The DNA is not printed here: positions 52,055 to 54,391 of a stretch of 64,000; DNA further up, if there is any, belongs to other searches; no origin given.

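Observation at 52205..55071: Large fusion enzyme (sugar-phosphate isomerase-type TIM barrel + class-I-aldolase-like barrel) with adjacent DeoR regulator and aminotransferase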

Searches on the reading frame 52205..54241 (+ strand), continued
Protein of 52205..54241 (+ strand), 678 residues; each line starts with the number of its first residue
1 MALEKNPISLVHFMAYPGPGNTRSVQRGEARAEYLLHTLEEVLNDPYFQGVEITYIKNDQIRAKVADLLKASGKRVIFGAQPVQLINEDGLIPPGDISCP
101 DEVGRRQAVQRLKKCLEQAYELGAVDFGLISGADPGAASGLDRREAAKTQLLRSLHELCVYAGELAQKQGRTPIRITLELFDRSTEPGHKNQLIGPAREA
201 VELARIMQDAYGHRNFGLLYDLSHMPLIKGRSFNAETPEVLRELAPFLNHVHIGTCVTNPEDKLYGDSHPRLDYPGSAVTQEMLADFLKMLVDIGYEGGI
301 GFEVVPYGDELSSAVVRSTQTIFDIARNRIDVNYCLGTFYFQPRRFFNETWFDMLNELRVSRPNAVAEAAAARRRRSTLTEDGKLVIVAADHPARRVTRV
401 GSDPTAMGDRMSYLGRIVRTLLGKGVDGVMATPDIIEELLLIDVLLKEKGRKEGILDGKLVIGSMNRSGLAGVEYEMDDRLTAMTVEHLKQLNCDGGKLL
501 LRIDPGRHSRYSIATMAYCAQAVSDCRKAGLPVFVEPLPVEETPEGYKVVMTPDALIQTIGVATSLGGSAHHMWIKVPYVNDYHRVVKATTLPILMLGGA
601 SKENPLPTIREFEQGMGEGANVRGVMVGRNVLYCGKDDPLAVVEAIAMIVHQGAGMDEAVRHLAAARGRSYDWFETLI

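Call 76: search_protein_families(library=pfam, alignment_id=A4, max_evalue=0.00001)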
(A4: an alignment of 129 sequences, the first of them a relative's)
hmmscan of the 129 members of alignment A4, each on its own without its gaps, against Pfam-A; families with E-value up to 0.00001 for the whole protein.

A. member 1, L001:8752-9942:+ (396 aa): 2 families
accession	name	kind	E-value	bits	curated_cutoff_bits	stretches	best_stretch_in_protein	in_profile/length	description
PF00155.27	Aminotran_1_2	-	2.3e-71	241.3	19.7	1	32-390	2-361/361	Aminotransferase class I and II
PF01041.23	DegT_DnrJ_EryC1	-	2.8e-07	30.5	19.8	1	110-203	59-145/360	DegT/DnrJ/EryC1/StrS aminotransferase family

B. families by the number of members that match (of 129 scanned): 105 families (the first 25 are shown)
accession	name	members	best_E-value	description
PF00155.27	Aminotran_1_2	18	1.5e-75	Aminotransferase class I and II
PF01041.23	DegT_DnrJ_EryC1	11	4.2e-10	DegT/DnrJ/EryC1/StrS aminotransferase family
PF00455.28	DeoRC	8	3e-55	DeoR C terminal sensor domain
PF08220.18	HTH_DeoR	8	1.1e-19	DeoR-like helix-turn-helix domain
PF08279.18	HTH_11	8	8.6e-13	HTH domain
PF04029.19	2-ph_phosp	4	1.1e-75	2-phosphosulpholactate phosphatase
PF02826.25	2-Hacid_dh_C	4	9.3e-64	D-isomer specific 2-hydroxyacid dehydrogenase, NAD binding domain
PF08915.16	tRNA-Thr_ED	4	1.8e-39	Archaea-specific editing domain of threonyl-tRNA synthetase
PF00389.36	2-Hacid_dh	4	1.2e-36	D-isomer specific 2-hydroxyacid dehydrogenase, catalytic domain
PF04962.18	KduI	3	1.2e-79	KduI/IolB family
PF00923.25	TAL_FSA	3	2.1e-64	Transaldolase/Fructose-6-phosphate aldolase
PF00227.31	Proteasome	3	2.2e-56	Proteasome subunit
PF03479.20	PCC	3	4.2e-31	Plants and Prokaryotes Conserved (PCC) domain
PF00814.31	TsaD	2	3.1e-99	tRNA N6-adenosine threonylcarbamoyltransferase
PF03480.18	DctP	2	9.5e-93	Bacterial extracellular solute-binding protein, family 7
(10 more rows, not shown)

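Call 78: find_encoding_contigs(protein=P0023, flank=10000, max_places=2)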
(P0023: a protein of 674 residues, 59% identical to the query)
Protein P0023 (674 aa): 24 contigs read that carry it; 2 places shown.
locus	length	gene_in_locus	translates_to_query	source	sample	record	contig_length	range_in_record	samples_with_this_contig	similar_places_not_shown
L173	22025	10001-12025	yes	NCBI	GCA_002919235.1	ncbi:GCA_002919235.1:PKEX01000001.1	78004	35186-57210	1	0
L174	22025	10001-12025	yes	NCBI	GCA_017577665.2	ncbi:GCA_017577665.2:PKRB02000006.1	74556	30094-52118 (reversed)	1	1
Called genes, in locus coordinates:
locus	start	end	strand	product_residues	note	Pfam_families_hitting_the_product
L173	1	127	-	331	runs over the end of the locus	PF02628:COX15-CtaA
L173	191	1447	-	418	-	PF00083:Sugar_tr, PF07690:MFS_1, PF12832:MFS_1_like (weak), PF07690:MFS_1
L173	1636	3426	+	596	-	PF00664:ABC_membrane, PF02463:SMC_N (weak), PF00005:ABC_tran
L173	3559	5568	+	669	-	PF00920:ILVD_EDD_N, PF24877:ILV_EDD_C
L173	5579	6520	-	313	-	PF02826:2-Hacid_dh_C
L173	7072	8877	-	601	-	PF01734:Patatin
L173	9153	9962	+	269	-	PF04962:KduI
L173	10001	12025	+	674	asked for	PF01261:AP_endonuc_2, PF22649:Cgl0159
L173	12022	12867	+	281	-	PF08220:HTH_DeoR, PF08279:HTH_11 (weak), PF12840:HTH_20 (weak), PF25212:HVO_A0114 (weak), PF00455:DeoRC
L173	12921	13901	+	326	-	PF00389:2-Hacid_dh, PF03807:F420_oxidored (faint), PF02826:2-Hacid_dh_C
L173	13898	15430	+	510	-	PF00370:FGGY_N, PF02782:FGGY_C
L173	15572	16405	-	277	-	PF00528:BPD_transp_1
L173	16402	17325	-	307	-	PF00528:BPD_transp_1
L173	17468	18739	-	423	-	PF01547:SBP_bac_1, PF13416:SBP_bac_8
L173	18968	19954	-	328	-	PF00356:LacI, PF00532:Peripla_BP_1, PF13407:Peripla_BP_4, PF13377:Peripla_BP_3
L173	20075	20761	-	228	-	PF03167:UDG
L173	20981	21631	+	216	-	PF09335:VTT_dom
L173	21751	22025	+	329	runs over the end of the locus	PF00296:Bac_luciferase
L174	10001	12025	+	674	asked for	PF01261:AP_endonuc_2, PF22649:Cgl0159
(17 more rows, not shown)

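Call 79: find_encoding_contigs(protein=P0107, flank=10000, max_places=2)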
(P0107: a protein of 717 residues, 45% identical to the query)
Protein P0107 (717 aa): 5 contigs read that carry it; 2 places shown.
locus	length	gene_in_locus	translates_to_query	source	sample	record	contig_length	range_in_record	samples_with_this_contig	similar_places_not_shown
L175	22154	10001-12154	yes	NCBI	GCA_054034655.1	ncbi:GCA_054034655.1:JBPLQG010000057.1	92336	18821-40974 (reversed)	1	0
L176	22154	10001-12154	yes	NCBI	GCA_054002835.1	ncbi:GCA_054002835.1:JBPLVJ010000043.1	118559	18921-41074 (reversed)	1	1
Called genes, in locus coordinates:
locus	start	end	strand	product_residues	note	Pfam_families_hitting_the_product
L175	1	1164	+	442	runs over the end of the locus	PF01808:AICARFT_IMPCHas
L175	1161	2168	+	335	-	PF01408:GFO_IDH_MocA (weak), PF03447:NAD_binding_3, PF00742:Homoserine_dh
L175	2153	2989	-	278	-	PF00561:Abhydrolase_1, PF12146:Hydrolase_4, PF12697:Abhydrolase_6, PF20408:Abhydrolase_11 (faint), PF12695:Abhydrolase_5 (faint), PF00326:Peptidase_S9 (weak)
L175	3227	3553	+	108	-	PF09851:SHOCT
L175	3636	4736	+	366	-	PF03600:CitMHS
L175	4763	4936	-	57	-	PF00301:Rubredoxin, PF21349:RUBY_RBDX (faint)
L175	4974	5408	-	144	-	-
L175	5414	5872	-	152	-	PF02082:Rrf2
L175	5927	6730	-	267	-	PF00106:adh_short, PF08659:KR (weak), PF13561:adh_short_C2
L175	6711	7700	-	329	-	PF03320:FBPase_glpX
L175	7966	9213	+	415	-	-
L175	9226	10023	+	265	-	PF00392:GntR (weak), PF08220:HTH_DeoR, PF08279:HTH_11, PF12840:HTH_20 (weak), PF13545:HTH_Crp_2 (weak), PF25212:HVO_A0114 (weak), PF12802:MarR_2 (weak), PF00455:DeoRC, +1 more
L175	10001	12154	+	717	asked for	PF01261:AP_endonuc_2, PF22649:Cgl0159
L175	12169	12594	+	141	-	PF03479:PCC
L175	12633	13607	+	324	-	PF03480:DctP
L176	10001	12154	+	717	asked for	PF01261:AP_endonuc_2, PF22649:Cgl0159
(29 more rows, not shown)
